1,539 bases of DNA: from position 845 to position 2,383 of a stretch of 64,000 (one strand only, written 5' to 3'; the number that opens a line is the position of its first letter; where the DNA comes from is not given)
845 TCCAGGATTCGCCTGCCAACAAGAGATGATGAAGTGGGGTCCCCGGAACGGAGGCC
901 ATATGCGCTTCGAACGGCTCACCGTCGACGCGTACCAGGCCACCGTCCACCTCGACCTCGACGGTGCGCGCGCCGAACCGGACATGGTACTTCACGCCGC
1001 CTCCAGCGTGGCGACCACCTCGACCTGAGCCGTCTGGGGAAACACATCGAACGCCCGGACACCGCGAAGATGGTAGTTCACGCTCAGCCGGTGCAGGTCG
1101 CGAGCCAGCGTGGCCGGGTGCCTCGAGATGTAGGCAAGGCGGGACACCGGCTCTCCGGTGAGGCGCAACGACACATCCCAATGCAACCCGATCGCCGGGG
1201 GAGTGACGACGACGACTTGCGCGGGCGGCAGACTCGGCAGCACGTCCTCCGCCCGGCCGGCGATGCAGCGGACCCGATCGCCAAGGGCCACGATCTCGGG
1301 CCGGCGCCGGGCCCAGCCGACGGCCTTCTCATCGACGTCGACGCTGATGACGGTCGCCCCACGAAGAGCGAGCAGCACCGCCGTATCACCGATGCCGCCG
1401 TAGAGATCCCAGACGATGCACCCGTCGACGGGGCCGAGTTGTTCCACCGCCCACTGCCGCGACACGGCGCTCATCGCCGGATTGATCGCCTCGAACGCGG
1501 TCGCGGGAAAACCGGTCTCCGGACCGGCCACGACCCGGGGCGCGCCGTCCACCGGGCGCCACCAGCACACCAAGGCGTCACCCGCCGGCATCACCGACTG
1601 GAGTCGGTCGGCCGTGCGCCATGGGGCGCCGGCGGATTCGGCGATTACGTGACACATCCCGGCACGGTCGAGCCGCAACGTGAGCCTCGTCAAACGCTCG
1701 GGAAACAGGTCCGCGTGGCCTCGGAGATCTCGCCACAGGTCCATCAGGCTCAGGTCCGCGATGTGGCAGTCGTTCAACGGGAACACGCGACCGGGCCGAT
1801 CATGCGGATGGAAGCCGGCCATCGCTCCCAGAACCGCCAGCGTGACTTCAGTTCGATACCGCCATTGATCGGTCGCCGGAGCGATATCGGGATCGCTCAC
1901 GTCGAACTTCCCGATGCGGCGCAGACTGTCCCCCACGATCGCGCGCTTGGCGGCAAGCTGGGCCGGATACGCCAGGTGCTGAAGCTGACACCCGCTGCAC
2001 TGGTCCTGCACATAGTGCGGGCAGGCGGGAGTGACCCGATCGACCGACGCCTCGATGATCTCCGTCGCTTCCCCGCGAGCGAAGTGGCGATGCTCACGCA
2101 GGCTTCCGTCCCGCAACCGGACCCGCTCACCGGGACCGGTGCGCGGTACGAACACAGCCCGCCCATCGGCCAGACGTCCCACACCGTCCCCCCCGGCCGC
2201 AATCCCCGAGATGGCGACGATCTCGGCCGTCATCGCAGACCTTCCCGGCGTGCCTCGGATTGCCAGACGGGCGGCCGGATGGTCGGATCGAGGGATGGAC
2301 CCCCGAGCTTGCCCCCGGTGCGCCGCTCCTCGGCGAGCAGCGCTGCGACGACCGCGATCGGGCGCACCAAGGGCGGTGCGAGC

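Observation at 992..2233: RlmD-like protein that has lost its catalytic cysteine but kept the Fe-S cluster, inside a carboxylase operon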

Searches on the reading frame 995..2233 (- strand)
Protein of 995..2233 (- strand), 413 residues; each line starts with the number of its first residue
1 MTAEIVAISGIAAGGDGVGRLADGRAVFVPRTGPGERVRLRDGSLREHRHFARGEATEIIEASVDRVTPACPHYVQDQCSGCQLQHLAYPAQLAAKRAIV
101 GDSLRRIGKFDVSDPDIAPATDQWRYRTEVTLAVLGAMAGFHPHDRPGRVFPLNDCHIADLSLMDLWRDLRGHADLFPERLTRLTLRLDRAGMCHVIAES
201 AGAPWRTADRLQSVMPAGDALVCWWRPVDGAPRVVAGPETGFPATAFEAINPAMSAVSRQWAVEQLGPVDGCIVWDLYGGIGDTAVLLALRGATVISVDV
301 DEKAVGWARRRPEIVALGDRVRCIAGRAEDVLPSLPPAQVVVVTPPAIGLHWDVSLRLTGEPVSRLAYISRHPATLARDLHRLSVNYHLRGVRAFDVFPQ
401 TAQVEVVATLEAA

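Call 4: search_protein_families(library=pfam, proteins=[window:995-2233:-], max_evalue=0.1)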
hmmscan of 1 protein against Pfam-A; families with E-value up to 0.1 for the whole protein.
window:995-2233:- (413 aa): 5 families
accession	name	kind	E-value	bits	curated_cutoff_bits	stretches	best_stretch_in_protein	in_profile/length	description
PF05958.17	tRNA_U5-meth_tr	-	9e-06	25.4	23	1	339-410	285-354/357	tRNA (Uracil-5-)-methyltransferase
PF01938.26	TRAM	-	0.0012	19.1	21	1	6-39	10-45/61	TRAM domain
PF13649.12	Methyltransf_25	-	0.0045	18.1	27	1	275-342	2-67/97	Methyltransferase domain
PF09445.16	Methyltransf_15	-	0.012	15.7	22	1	274-349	4-83/165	RNA cap guanine-N2 methyltransferase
PF08241.18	Methyltransf_11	-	0.03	15.4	21.2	1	280-343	6-64/95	Methyltransferase domain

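Call 5: search_protein_families(library=ncbifam, proteins=[window:995-2233:-], max_evalue=0.1)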
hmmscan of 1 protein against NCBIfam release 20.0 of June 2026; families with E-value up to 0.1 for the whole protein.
window:995-2233:- (413 aa): 14 families
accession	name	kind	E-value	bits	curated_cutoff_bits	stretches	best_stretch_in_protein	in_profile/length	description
TIGR00479.1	rumA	equivalog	1.5e-47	162.5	183.55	2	14-163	4-155/432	23S rRNA (uracil(1939)-C(5))-methyltransferase RlmD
NF009639.0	PRK13168.1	equivalog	1.5e-39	136.2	458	2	4-171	17-184/446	23S rRNA (uracil(1939)-C(5))-methyltransferase RlmD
NF002910.0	PRK03522.2-3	equivalog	2e-25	89.7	558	2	255-411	223-381/383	23S rRNA (uracil(747)-C(5))-methyltransferase RlmC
NF002909.0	PRK03522.2-1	equivalog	9.4e-25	87.6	553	2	251-411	217-372/374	23S rRNA (uracil(747)-C(5))-methyltransferase RlmC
TIGR02085.1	meth_trns_rumB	equivalog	9.9e-16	57.7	429.5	1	253-410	220-372/374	23S rRNA (uracil(747)-C(5))-methyltransferase RlmC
NF002913.0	PRK03522.2-6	equivalog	1.6e-11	44.2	537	1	334-410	263-338/342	23S rRNA (uracil(747)-C(5))-methyltransferase RlmC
TIGR02143.1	trmA_only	equivalog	1.6e-06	27.3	334.65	1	340-410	281-349/352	tRNA (uridine(54)-C5)-methyltransferase TrmA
NF053605.1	PyTRAM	equivalog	0.00025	20.7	85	1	6-47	10-50/56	TRAM domain-containing RNA chaperone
NF001556.0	PRK00377.1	equivalog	0.0018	18.1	238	1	259-335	29-108/198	cobalt-precorrin-6Y C(15)-methyltransferase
NF043040.1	corrin_prot_MT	hypoth_equivalog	0.0026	17.2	180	1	270-340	41-111/216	corrinoid protein-associated methyltransferase CpaM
TIGR04364.1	methyltran_FxLD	equivalog_domain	0.0085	15.2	320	1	263-347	75-160/394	methyltransferase, FxLD system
TIGR03534.1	RF_mod_PrmC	equivalog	0.021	14.3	199.1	1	261-348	79-167/253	peptide chain release factor N(5)-glutamine methyltransferase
TIGR02021.1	BchM-ChlM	equivalog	0.066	12.6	158.9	1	264-317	46-101/218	magnesium protoporphyrin IX methyltransferase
NF011529.0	PRK14968.1-3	equivalog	0.097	12.1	162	0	268-311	32-75/198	putative methyltransferase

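Call 6: search_solved_structures(query=window:995-2233:-, max_evalue=0.01, show_alignments=4)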
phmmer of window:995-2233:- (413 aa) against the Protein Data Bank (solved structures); distinct sequences matched with E-value up to 0.01: 14.
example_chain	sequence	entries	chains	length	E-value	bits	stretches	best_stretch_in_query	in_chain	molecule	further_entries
2jjq_A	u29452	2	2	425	1.6e-24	89.9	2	266-410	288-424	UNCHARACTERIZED RNA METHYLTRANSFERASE PYRAB10780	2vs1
1uwv_A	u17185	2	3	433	8.6e-17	64.4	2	6-132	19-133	23S RRNA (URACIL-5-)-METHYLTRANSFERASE RUMA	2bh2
5xj1_A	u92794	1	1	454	1.2e-15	60.7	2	238-410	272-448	Uncharacterized RNA methyltransferase SP_1029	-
5zq1_A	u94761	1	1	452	3e-15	59.3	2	238-410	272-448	Uncharacterized RNA methyltransferase SP_1029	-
5zq0_A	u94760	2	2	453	3.1e-15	59.3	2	238-410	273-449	Uncharacterized RNA methyltransferase SP_1029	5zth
5xj2_A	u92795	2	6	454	3.1e-15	59.3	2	238-410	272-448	Uncharacterized RNA methyltransferase SP_1029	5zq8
8z62_A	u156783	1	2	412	3.7e-15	59.1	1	270-409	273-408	23S rRNA (uracil(747)-C(5))-methyltransferase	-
3egi_A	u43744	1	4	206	6.9e-06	28.5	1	273-349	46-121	Trimethylguanosine synthase homolog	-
3gdh_A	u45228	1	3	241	9.4e-06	28.1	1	273-349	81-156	Trimethylguanosine synthase homolog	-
3bt7_A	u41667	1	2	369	0.00019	23.8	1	337-406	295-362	tRNA (uracil-5-)-methyltransferase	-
3njr_A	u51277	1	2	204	0.0002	23.7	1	241-343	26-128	Precorrin-6y methylase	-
8vyd_A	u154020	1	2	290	0.0047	19.2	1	263-350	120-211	SAM-dependent methyltransferase, UPF0020 family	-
4qdj_A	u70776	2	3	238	0.0075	18.5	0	261-320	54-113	Magnesium-protoporphyrin O-methyltransferase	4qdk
2igt_A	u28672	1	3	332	0.0097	18.2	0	237-317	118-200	SAM dependent methyltransferase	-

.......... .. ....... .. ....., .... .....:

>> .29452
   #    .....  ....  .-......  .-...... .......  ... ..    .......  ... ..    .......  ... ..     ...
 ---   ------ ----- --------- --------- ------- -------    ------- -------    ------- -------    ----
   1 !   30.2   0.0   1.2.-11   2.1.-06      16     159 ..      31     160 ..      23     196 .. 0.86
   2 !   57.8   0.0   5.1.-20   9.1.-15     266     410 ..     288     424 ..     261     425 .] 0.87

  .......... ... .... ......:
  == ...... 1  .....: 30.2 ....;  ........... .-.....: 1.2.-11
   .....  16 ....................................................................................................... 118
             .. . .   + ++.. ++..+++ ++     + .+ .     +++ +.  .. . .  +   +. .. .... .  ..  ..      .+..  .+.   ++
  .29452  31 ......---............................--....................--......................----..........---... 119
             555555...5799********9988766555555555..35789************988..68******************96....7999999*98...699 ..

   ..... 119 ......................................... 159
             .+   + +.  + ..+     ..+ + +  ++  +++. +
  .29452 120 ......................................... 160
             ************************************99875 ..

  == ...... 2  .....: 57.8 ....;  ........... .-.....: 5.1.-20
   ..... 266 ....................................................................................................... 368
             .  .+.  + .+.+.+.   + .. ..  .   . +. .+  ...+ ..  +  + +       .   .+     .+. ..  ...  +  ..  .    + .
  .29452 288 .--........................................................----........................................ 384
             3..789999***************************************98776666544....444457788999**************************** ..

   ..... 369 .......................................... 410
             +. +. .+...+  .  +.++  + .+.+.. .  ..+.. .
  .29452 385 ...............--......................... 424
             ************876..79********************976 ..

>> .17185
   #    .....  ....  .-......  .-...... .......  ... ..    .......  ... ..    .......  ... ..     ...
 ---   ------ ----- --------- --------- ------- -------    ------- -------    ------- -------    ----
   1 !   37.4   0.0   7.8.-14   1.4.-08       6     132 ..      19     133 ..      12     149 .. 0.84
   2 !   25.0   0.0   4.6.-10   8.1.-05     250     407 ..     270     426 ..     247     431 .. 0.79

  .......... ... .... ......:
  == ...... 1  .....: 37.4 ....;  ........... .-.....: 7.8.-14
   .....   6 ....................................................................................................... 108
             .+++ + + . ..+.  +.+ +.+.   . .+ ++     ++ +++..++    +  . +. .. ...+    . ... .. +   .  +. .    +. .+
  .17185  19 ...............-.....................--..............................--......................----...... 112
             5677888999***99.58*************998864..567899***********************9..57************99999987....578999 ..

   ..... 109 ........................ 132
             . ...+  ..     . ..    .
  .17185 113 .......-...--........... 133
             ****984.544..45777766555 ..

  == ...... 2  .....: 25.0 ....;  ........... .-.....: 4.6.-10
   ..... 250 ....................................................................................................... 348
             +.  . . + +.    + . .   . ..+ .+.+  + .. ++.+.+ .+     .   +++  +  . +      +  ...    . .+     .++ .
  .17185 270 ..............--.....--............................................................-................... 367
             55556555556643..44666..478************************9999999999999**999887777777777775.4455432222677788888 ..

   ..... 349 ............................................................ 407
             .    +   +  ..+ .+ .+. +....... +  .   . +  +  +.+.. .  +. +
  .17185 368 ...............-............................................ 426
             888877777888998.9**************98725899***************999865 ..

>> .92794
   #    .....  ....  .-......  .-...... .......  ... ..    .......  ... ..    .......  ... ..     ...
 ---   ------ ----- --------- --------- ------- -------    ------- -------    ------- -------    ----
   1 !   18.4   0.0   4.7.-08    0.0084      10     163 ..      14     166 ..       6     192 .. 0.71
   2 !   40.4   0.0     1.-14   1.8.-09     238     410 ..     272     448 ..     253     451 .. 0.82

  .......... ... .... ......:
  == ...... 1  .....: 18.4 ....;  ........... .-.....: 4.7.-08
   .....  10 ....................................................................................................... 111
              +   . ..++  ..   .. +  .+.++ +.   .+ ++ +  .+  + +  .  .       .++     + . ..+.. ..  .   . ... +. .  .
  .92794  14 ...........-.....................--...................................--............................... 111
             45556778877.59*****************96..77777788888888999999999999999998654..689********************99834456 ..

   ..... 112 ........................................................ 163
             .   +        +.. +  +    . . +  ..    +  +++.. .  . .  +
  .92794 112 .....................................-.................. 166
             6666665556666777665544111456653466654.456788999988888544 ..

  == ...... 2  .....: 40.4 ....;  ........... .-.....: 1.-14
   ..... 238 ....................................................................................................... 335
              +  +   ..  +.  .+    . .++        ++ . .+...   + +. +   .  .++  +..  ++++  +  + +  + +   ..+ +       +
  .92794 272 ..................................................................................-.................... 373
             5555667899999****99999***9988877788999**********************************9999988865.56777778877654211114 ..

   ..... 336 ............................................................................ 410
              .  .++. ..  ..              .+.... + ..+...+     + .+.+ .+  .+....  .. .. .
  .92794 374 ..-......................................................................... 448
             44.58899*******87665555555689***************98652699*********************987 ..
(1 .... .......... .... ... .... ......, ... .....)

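Call 7: find_homologous_proteins(query=window:995-2233:-, max_evalue=0.00001)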
Query window:995-2233:- (413 aa): 4419 proteins with E <= 0.00001 among 8000 candidates; the best 120 are listed.
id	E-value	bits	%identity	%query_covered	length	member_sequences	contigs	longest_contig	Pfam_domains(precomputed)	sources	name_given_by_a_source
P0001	3.5e-253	858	92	100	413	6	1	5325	-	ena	-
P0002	5.2e-252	854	92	100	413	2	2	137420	PF05958.18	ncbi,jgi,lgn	jgi:23S rRNA (uracil1939-C5)-methyltransferase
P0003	1.8e-231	787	84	100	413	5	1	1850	PF05958.18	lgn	-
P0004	1.6e-213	727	78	100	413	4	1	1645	PF05958.18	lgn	-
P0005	2.7e-211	720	79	99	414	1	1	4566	PF05958.18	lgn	-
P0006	2.4e-208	710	75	100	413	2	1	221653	PF05958.18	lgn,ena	-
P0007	1.6e-204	698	81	91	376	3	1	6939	-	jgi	jgi:23S rRNA (uracil1939-C5)-methyltransferase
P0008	7.6e-200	682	74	100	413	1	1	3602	-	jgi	-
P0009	1.8e-197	675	72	100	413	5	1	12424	-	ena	-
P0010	3.5e-196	670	71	100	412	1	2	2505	PF01938.27,PF05958.18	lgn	-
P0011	3.5e-195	667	72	100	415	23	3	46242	-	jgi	jgi:23S rRNA (uracil1939-C5)-methyltransferase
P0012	3.2e-192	657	72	99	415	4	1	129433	-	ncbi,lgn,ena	-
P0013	6.3e-189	646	70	100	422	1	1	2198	PF05958.18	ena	-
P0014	2.3e-188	645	70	100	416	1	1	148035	PF09445.17,PF05958.18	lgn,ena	-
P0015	1.9e-186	638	68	100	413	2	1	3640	PF05958.18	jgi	-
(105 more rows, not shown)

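Call 13: find_related_loci(query=A1, collection=genome_contigs, flank=7000)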
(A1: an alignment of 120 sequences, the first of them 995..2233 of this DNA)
Query A1 (413 aa) in genome_contigs; peptide patterns used: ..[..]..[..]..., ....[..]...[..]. (x = any residue, [..] = any of these).
600 stretches matched a pattern (row limit reached: there are more); 192 encode a relative of the query (tblastn E <= 1e-3); the best 80 are kept; 80 distinct loci.
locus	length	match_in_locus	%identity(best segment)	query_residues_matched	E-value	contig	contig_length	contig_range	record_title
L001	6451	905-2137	64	4-413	8e-175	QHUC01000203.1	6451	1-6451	MAG: Gemmatimonadetes bacterium isolate AG37 14_0929_12_40cm_scaffold_17207_curated, whole genome shotgun sequence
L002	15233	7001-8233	65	4-413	2e-172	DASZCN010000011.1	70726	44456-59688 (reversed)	MAG TPA_asm: Gemmatimonadales bacterium isolate SMAG_U6443 k141_33267, whole genome shotgun sequence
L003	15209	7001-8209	65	4-413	8e-172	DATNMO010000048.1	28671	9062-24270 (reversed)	MAG TPA_asm: Gemmatimonadales bacterium isolate SMAG_U11481 k141_669259, whole genome shotgun sequence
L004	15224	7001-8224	65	3-413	2e-171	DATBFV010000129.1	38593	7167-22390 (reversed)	MAG TPA_asm: Gemmatimonadales bacterium isolate SMAG_U3820 k141_6316867, whole genome shotgun sequence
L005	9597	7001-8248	65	4-411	1e-170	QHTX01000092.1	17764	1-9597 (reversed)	MAG: Gemmatimonadetes bacterium isolate AG41 14_0903_05_30cm_scaffold_2640_curated, whole genome shotgun sequence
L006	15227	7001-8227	64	4-413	2e-170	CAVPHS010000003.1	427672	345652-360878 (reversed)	MAG: uncultured Gemmatimonadales bacterium isolate MFD10007.bin.1.48 genome assembly, contig: contig_45244, whole genome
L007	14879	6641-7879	64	3-413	9e-171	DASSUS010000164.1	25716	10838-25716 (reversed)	MAG TPA_asm: Gemmatimonadales bacterium isolate SMAG_U573 k141_954382, whole genome shotgun sequence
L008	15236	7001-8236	64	2-413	2e-169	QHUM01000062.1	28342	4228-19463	MAG: Gemmatimonadetes bacterium isolate AG28 14_1009_12_30cm_scaffold_524_curated, whole genome shotgun sequence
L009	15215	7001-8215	64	4-413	1e-169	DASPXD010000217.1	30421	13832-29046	MAG TPA_asm: Gemmatimonadales bacterium isolate SMAG_U11558 k141_1342402, whole genome shotgun sequence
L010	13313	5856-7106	64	3-413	1e-168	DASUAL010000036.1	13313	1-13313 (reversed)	MAG TPA_asm: Gemmatimonadales bacterium isolate SMAG_U2494 k141_1393925, whole genome shotgun sequence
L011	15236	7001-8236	63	3-413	3e-168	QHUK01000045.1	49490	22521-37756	MAG: Gemmatimonadetes bacterium isolate AG3 14_0919_02_20cm_scaffold_507_curated, whole genome shotgun sequence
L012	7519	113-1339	63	4-413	7e-168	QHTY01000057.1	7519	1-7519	MAG: Gemmatimonadetes bacterium isolate AG40 14_0903_02_20cm_scaffold_4975_curated, whole genome shotgun sequence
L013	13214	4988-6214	62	3-413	1e-167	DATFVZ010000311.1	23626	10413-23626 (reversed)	MAG TPA_asm: Gemmatimonadales bacterium isolate SMAG_U9477 k141_5952182, whole genome shotgun sequence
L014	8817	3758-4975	62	3-413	8e-167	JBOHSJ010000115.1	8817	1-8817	MAG: Gemmatimonadales bacterium isolate SC-S_metawrap_bin.80 k127_6853737, whole genome shotgun sequence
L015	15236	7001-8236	64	3-413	2e-166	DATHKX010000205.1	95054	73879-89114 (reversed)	MAG TPA_asm: Gemmatimonadales bacterium isolate SMAG_U12591 k141_107633, whole genome shotgun sequence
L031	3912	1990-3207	47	1-410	6e-106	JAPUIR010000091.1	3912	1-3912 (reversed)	MAG: Chloroflexota bacterium isolate KW1-S08_30 KW1-S08_30_cg91, whole genome shotgun sequence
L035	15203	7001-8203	48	6-411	2e-102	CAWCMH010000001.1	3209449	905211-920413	MAG: uncultured Gemmatimonadales bacterium isolate MFD05502.bin.1.47 genome assembly, contig: contig_38040, whole genome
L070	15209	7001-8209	39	6-413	3e-80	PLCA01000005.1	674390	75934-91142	MAG: Gemmatimonadetes bacterium isolate palsa_1239 73.20111000_P3M.22_contig_45, whole genome shotgun sequence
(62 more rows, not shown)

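Call 21: find_related_loci(query=A2, collection=metagenome_contigs, flank=2500)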
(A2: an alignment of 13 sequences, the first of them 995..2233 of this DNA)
Query A2 (413 aa) in metagenome_contigs; peptide patterns used: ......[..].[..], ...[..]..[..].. (x = any residue, [..] = any of these).
600 stretches matched a pattern (row limit reached: there are more); 185 encode a relative of the query (tblastn E <= 1e-3); the best 80 are kept; 80 distinct loci.
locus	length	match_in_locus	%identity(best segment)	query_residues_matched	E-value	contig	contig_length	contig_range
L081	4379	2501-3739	84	1-413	0e+0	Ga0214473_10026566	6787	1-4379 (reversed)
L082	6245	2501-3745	71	1-413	0e+0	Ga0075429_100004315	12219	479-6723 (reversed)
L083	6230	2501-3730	72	4-413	0e+0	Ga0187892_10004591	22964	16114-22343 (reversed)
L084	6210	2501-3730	72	4-413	0e+0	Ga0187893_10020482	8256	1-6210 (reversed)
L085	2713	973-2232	67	1-413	0e+0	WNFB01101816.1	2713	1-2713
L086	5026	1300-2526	67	3-413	0e+0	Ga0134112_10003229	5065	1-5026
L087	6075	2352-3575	65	3-413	4e-178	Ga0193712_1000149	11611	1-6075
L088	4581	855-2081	65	2-413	3e-180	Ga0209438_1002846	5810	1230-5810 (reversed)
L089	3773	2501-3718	66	4-413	0e+0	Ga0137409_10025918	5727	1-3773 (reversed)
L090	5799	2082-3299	66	4-413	6e-178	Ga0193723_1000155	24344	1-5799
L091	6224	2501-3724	65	3-413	2e-176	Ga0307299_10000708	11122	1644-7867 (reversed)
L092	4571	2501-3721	67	4-413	9e-178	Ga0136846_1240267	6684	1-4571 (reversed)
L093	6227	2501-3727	65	1-413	1e-175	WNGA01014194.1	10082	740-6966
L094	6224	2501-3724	65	3-411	4e-175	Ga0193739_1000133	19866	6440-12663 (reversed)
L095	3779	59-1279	65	4-411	8e-178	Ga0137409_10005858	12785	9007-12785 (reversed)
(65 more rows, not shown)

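Call 25: find_encoding_contigs(protein=P0002, flank=10000, max_places=3)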
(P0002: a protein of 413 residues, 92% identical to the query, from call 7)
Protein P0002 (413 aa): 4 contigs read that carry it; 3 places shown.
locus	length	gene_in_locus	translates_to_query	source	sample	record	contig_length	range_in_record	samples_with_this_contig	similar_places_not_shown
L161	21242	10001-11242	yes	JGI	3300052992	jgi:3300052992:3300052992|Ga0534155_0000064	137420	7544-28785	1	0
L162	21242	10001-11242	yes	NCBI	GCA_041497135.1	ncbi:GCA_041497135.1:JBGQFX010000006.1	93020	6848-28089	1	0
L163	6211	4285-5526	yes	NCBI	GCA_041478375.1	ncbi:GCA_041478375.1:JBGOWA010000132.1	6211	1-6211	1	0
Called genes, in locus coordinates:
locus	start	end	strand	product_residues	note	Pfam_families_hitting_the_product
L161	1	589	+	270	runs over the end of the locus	PF14321:DUF4382, PF13620:CarboxypepD_reg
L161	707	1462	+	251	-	-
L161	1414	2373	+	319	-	PF25788:Ig_Rha78A_N (faint)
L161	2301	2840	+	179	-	-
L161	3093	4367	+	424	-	PF00275:EPSP_synthase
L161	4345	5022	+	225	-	PF02224:Cytidylate_kin, PF13189:Cytidylate_kin2 (weak)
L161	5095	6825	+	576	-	PF17092:PCB_OB (faint), PF00575:S1 (weak), PF21710:Spt6_S1 (faint), PF13509:S1_2 (faint), PF00575:S1, PF23459:S1_RRP5 (weak), PF00575:S1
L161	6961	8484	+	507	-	PF01039:Carboxyl_trans, PF03255:ACCA (weak)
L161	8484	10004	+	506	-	PF00289:Biotin_carb_N, PF02222:ATP-grasp, PF02786:CPSase_L_D2, PF07478:Dala_Dala_lig_C, PF02785:Biotin_carb_C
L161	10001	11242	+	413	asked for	PF05958:tRNA_U5-meth_tr (weak)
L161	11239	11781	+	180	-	PF25917:BSH_RND (faint), PF25919:BSH_CusB (faint), PF00364:Biotin_lipoyl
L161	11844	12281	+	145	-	PF00572:Ribosomal_L13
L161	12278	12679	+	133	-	PF00380:Ribosomal_S9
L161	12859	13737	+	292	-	PF00318:Ribosomal_S2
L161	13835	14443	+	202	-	PF00889:EF_TS, PF25025:EF-Ts_N (weak)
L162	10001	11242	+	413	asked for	PF05958:tRNA_U5-meth_tr (weak)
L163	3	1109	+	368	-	?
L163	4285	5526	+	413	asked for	PF05958:tRNA_U5-meth_tr (weak)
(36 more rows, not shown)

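Call 26: find_encoding_contigs(protein=P0001, flank=5000, max_places=2)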
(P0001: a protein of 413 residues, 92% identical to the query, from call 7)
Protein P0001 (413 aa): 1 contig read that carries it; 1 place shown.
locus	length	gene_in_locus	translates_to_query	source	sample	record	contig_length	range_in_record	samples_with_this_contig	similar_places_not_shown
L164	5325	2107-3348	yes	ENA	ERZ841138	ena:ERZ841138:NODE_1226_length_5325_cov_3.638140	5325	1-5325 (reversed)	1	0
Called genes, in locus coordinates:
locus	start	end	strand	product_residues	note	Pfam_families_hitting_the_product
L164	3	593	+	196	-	?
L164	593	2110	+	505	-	PF00289:Biotin_carb_N, PF02222:ATP-grasp, PF02786:CPSase_L_D2, PF07478:Dala_Dala_lig_C, PF02785:Biotin_carb_C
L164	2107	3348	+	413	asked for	-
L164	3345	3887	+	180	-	PF25917:BSH_RND (faint), PF25919:BSH_CusB (faint), PF00364:Biotin_lipoyl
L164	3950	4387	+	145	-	PF00572:Ribosomal_L13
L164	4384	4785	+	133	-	PF00380:Ribosomal_S9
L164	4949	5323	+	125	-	?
